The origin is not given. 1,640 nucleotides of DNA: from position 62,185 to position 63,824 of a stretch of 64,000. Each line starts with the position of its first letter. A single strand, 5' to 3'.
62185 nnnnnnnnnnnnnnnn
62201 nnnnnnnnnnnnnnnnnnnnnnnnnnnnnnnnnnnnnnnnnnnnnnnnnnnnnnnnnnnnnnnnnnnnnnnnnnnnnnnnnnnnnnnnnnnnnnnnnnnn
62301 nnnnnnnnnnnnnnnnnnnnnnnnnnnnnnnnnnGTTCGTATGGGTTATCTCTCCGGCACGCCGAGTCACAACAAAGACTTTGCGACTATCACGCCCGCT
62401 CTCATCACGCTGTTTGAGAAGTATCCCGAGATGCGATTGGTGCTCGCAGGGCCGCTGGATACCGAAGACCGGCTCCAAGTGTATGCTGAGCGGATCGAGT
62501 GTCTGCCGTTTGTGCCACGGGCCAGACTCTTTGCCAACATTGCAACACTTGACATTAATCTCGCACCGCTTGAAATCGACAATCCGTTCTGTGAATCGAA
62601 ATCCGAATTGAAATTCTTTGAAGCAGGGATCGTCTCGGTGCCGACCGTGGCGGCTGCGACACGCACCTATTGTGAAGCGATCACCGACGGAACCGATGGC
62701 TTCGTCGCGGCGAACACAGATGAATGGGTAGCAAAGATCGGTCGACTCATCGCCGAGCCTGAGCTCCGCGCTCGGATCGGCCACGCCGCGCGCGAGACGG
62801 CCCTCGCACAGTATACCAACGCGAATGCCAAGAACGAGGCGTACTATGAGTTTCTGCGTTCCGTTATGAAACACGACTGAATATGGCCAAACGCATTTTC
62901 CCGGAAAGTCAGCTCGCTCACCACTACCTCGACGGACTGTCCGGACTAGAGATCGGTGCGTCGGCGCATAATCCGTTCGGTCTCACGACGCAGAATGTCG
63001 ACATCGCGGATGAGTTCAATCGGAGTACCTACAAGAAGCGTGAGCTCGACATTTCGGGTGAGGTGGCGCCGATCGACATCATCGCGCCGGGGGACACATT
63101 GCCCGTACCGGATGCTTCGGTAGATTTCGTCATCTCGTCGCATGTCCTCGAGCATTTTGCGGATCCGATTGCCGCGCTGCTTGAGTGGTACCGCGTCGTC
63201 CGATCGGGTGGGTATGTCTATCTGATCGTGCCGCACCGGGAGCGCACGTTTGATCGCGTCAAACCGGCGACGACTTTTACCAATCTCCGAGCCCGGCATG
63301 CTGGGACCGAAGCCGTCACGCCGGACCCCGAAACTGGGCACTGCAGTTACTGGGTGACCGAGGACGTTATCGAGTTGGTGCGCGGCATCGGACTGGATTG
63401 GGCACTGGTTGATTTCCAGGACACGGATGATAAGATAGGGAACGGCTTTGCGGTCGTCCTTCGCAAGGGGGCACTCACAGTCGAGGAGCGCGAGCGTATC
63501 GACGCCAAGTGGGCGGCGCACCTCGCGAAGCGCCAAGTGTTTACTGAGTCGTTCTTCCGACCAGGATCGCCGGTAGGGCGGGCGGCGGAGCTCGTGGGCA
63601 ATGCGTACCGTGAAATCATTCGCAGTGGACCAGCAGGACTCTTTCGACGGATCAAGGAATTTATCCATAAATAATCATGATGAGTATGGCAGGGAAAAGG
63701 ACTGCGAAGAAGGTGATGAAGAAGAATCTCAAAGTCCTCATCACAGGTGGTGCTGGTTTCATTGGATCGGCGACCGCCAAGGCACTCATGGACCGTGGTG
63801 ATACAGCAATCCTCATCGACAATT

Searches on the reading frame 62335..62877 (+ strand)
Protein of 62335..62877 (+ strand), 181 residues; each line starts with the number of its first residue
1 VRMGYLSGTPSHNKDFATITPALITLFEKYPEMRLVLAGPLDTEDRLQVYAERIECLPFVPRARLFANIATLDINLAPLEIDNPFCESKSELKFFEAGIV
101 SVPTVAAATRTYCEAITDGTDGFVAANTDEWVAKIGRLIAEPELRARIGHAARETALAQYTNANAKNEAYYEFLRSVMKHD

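Call 68: find_homologous_proteins(query=window:62335-62877:+)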
Query seq(181 aa) (181 aa): 66 proteins with E <= 0.001 among 328 candidates.
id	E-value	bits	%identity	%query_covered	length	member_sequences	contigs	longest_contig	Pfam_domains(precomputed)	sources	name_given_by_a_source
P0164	2.9e-91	322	83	99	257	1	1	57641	PF00534.27,PF13524.13,PF13692.13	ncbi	-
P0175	2.9e-77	276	73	99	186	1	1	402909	PF00534.27,PF13524.13,PF13692.13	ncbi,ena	-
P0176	3.0e-71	257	65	99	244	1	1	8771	PF00534.27,PF13524.13,PF13692.13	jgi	jgi:glycosyltransferase involved in cell wall biosynthesis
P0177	2.1e-67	244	60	98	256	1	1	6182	PF00534.27,PF13524.13,PF13692.13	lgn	-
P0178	1.2e-65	239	62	99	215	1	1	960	PF00534.27,PF13524.13,PF13692.13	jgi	jgi:glycosyltransferase involved in cell wall biosynthesis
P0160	1.4e-64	235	62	97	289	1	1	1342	PF00534.27,PF13524.13,PF13692.13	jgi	jgi:glycosyltransferase involved in cell wall biosynthesis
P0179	2.9e-64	234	62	97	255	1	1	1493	PF00534.27,PF13524.13,PF13692.13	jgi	jgi:glycosyltransferase involved in cell wall biosynthesis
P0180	2.8e-63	231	60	97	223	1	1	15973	PF00534.27,PF13524.13,PF13692.13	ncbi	-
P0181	3.3e-63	231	60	98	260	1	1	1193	PF00534.27,PF13524.13,PF13692.13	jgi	jgi:glycosyltransferase involved in cell wall biosynthesis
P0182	4.6e-63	230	60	98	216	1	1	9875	PF00534.27,PF13524.13,PF13692.13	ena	-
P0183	3.3e-62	227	59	97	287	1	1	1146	PF00534.27,PF13524.13,PF13692.13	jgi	jgi:glycosyltransferase involved in cell wall biosynthesis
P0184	1.1e-61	226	81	71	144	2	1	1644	PF00534.27,PF13524.13,PF13692.13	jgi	jgi:glycosyltransferase involved in cell wall biosynthesis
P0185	1.3e-61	226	59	99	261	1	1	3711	PF00534.27,PF13524.13,PF13692.13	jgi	-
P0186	2.8e-61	224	60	97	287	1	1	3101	PF00534.27,PF13524.13,PF13692.13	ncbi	-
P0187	6.1e-61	223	58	98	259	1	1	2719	PF00534.27,PF13524.13,PF13692.13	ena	-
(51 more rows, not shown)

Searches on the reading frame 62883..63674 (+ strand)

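Call 4: search_protein_families(library=pfam, proteins=[window:62883-63674:+], max_evalue=0.01)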
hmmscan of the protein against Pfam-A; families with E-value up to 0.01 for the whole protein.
window:62883-63674:+ (263 aa): 6 families
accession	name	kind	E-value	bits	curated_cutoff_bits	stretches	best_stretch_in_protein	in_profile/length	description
PF08241.18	Methyltransf_11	-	6.3e-13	49.6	21.2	1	38-113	23-94/95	Methyltransferase domain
PF13489.12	Methyltransf_23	-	4e-10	40.1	27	1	68-172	77-160/164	Methyltransferase domain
PF13649.12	Methyltransf_25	-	3.1e-05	25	27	1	70-110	55-97/97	Methyltransferase domain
PF08242.18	Methyltransf_12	-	3.7e-05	24.8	30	1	60-111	47-97/98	Methyltransferase domain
PF01209.24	Ubie_methyltran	-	0.00016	21.5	20.1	1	63-115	99-152/233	ubiE/COQ5 methyltransferase family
PF13847.12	Methyltransf_31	-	0.00087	19.4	27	1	73-118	66-113/145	Methyltransferase domain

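Call 37: search_protein_families(library=ncbifam, proteins=[window:62883-63674:+], max_evalue=0.01)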
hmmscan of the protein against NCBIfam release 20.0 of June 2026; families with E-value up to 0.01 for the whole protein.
window:62883-63674:+ (263 aa): 7 families
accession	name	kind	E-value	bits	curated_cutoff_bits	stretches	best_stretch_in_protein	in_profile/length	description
NF045667.1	MTase_DVU1556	equivalog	7.1e-06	25.6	155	1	68-114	73-119/213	DVU_1556 family methyltransferase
NF041537.1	ArsM_AhpD_UU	exception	6.4e-05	21.9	510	1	60-112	128-178/345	arsenite methyltransferase/AhpD domain selenoprotein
NF008823.0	PRK11873.1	subfamily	0.00015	21.4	263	1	71-113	138-180/272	arsenite methyltransferase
NF047649.1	MTase_UXPK_star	exception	0.0012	17.9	460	1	67-113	134-180/283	methyltransferase/UXPK-star double selenoprotein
TIGR01934.1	MenG_MenH_UbiE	subfamily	0.0017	17.7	158.35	1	69-121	96-148/223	ubiquinone/menaquinone biosynthesis methyltransferase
NF001241.0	PRK00216.1-2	equivalog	0.003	17.2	327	1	69-113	102-146/231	demethylmenaquinone methyltransferase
TIGR02072.1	BioC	equivalog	0.0061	16.4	184.95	1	70-114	88-132/244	malonyl-ACP O-methyltransferase BioC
